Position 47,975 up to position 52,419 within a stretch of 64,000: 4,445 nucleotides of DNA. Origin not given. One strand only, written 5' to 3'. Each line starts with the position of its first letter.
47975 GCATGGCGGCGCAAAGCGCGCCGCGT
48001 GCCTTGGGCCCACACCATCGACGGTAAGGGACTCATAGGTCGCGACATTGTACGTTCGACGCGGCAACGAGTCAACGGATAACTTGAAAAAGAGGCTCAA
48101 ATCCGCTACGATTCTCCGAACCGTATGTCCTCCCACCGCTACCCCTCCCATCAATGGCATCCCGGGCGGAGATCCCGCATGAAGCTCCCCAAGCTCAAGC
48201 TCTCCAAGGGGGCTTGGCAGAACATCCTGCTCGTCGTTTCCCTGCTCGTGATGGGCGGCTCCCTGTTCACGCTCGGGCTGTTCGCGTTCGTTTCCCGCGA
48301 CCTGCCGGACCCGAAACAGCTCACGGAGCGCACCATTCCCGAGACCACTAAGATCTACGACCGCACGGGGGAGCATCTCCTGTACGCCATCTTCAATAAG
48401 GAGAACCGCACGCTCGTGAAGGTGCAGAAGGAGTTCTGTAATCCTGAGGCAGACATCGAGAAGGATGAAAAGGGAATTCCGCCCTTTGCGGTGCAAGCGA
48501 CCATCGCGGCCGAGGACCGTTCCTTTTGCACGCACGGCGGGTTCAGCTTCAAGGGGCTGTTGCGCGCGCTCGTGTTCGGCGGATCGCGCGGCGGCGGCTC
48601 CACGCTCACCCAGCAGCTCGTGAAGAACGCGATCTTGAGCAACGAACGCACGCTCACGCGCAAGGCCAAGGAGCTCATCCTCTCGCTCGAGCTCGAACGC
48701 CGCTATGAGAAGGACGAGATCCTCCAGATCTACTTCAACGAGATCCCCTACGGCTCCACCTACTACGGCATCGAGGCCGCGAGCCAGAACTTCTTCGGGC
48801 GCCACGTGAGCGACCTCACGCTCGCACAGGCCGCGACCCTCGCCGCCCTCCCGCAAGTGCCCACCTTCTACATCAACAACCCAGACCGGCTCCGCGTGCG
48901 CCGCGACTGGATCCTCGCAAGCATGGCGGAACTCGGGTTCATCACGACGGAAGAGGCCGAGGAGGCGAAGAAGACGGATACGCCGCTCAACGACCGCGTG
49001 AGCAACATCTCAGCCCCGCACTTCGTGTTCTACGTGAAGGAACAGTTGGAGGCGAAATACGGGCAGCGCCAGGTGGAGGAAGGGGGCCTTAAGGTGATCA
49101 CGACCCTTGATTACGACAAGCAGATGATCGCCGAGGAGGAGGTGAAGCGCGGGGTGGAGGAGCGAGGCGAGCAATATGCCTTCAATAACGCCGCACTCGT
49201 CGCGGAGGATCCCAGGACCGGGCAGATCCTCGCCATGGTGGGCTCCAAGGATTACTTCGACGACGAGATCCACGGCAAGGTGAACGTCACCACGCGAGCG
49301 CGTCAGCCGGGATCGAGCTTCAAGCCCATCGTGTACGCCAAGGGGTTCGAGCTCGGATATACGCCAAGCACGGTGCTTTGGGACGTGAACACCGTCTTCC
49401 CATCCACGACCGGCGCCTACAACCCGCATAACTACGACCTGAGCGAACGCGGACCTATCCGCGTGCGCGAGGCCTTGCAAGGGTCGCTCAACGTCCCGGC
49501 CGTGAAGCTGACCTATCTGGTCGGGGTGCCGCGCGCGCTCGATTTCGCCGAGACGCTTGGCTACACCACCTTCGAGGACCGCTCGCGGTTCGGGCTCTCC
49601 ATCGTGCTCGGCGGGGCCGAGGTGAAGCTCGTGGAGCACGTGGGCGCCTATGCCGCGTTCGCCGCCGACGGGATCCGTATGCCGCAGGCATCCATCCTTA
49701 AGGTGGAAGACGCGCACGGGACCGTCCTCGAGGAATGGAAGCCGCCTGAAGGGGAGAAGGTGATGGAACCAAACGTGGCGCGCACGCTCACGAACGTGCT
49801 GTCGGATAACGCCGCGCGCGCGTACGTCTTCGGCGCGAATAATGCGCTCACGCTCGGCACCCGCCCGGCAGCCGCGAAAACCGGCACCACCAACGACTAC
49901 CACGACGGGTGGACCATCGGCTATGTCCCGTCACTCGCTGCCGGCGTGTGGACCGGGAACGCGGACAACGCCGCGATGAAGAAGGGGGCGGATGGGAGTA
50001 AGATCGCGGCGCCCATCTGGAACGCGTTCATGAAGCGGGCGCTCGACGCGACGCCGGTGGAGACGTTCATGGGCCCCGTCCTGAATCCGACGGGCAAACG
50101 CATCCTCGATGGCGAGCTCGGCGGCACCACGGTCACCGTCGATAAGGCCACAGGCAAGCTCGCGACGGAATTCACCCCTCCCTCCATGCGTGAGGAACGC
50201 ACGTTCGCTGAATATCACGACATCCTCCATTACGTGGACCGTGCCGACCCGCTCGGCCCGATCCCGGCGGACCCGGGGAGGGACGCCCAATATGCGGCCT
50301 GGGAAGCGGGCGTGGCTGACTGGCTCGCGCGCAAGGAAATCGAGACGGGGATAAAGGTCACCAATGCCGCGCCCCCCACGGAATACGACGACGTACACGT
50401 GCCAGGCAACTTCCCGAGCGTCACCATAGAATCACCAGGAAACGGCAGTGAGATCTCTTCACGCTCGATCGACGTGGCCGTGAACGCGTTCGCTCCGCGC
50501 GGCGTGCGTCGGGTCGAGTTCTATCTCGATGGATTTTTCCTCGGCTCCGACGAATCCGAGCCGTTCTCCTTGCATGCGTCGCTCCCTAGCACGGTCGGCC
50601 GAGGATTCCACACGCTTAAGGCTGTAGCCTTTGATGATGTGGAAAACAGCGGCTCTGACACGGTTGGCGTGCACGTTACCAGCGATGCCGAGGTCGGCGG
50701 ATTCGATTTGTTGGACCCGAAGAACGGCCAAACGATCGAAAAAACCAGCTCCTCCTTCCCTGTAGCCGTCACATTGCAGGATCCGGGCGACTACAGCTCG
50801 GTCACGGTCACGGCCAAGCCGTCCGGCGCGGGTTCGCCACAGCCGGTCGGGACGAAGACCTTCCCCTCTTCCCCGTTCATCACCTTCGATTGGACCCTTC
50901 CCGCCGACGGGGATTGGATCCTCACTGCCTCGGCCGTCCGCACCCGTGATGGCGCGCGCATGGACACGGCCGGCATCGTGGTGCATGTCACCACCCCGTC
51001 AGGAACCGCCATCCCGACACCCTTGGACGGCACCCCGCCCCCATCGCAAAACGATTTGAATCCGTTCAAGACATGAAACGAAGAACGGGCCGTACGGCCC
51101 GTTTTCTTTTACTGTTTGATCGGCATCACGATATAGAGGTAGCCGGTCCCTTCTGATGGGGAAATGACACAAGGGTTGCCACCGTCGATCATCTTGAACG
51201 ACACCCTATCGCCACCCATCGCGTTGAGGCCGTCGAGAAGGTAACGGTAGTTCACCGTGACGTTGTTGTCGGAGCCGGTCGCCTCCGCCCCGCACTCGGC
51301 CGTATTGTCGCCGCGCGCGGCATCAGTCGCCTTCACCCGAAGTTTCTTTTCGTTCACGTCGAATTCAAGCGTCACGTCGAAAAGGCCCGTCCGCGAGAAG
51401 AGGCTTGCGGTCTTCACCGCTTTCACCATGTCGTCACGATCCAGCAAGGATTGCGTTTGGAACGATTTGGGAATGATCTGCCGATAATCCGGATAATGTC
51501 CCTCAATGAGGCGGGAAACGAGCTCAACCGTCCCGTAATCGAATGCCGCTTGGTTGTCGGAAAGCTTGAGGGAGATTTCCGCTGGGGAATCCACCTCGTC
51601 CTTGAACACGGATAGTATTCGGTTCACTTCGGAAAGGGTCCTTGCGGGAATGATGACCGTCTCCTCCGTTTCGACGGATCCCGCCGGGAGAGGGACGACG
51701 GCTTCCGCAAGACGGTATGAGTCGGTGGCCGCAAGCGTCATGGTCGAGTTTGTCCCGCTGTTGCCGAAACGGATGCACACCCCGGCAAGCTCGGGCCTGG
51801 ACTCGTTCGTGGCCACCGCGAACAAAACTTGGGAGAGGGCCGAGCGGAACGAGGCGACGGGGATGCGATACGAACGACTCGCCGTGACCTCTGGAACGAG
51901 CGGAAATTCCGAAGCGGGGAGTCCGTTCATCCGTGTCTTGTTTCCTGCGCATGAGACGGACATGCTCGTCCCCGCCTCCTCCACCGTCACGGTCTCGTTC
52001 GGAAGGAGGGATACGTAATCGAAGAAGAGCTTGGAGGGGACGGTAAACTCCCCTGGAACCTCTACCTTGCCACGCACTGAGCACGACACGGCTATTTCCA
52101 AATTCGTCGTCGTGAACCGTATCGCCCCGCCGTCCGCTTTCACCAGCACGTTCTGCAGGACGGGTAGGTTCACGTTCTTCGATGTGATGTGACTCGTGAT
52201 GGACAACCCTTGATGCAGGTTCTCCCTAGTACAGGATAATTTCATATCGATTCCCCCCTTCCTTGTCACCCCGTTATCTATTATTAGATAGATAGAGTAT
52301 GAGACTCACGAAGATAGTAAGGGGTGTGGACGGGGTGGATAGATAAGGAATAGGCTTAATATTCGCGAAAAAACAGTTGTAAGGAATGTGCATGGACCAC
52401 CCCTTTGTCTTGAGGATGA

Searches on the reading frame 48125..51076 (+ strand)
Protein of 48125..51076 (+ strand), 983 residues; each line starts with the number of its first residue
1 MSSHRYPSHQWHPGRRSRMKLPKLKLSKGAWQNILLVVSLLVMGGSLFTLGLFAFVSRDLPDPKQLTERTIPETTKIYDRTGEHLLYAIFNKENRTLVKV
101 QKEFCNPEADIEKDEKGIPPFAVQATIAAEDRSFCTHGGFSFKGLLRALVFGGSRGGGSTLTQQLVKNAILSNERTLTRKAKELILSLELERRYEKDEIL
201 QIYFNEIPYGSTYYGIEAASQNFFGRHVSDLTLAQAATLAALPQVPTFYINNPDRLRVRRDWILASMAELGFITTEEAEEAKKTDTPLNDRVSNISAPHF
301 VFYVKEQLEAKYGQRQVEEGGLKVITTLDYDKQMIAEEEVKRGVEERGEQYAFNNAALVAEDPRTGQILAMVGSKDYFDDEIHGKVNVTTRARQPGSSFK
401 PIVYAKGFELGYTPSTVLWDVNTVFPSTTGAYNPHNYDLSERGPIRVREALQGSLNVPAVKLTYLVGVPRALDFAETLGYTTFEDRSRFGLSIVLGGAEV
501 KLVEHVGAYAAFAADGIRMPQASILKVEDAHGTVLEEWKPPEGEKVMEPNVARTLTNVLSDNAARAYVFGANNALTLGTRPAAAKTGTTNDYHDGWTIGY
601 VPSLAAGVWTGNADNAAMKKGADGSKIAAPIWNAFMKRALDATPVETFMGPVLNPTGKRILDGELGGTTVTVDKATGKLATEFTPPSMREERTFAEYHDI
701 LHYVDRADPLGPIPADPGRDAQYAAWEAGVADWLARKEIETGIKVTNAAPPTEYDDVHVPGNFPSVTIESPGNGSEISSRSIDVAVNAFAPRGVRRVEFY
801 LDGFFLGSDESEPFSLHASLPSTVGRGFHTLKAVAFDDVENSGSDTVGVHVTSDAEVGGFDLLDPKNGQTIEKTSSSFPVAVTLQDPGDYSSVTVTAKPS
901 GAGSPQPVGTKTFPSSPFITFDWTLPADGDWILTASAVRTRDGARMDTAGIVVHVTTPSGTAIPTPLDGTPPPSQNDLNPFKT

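Call 70: search_protein_families(library=pfam, proteins=[window:48125-51076:+], max_evalue=0.0001)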
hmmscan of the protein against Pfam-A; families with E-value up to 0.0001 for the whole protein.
window:48125-51076:+ (983 aa): 3 families
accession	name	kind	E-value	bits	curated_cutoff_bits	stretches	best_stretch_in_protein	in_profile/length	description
PF00912.28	Transgly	-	7.2e-52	175.8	27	1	116-267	20-177/178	Transglycosylase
PF00905.27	Transpeptidase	-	6.1e-25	88.5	22.1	1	357-637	2-299/299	Penicillin binding protein transpeptidase domain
PF17957.7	Big_7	-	6.6e-16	59.2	24.1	1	764-833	1-70/70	Bacterial Ig domain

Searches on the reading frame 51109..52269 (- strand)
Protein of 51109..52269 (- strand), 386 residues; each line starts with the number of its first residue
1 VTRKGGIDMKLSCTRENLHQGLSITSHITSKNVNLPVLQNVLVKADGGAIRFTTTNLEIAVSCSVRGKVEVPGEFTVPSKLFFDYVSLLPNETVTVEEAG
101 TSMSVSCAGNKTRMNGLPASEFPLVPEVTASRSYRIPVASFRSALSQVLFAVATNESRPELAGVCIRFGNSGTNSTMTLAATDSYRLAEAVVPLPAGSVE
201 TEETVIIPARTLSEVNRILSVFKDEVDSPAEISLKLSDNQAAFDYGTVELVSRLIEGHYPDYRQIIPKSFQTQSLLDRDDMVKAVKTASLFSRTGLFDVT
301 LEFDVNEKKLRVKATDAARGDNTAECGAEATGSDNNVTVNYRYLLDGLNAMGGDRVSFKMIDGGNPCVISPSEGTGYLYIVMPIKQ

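Call 70: search_protein_families(library=pfam, proteins=[window:51109-52269:-], max_evalue=0.0001)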
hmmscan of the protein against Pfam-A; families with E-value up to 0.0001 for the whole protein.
window:51109-52269:- (386 aa): 3 families
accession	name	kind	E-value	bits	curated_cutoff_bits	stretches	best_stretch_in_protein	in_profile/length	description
PF02767.21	DNA_pol3_beta_2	-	1.3e-24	87.2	27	1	136-261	2-116/116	DNA polymerase III beta subunit, central domain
PF00712.24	DNA_pol3_beta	-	2.8e-24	86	24.4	1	9-126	1-120/120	DNA polymerase III beta subunit, N-terminal domain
PF02768.20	DNA_pol3_beta_3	-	2e-18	66.8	27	1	263-384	1-120/121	DNA polymerase III beta subunit, C-terminal domain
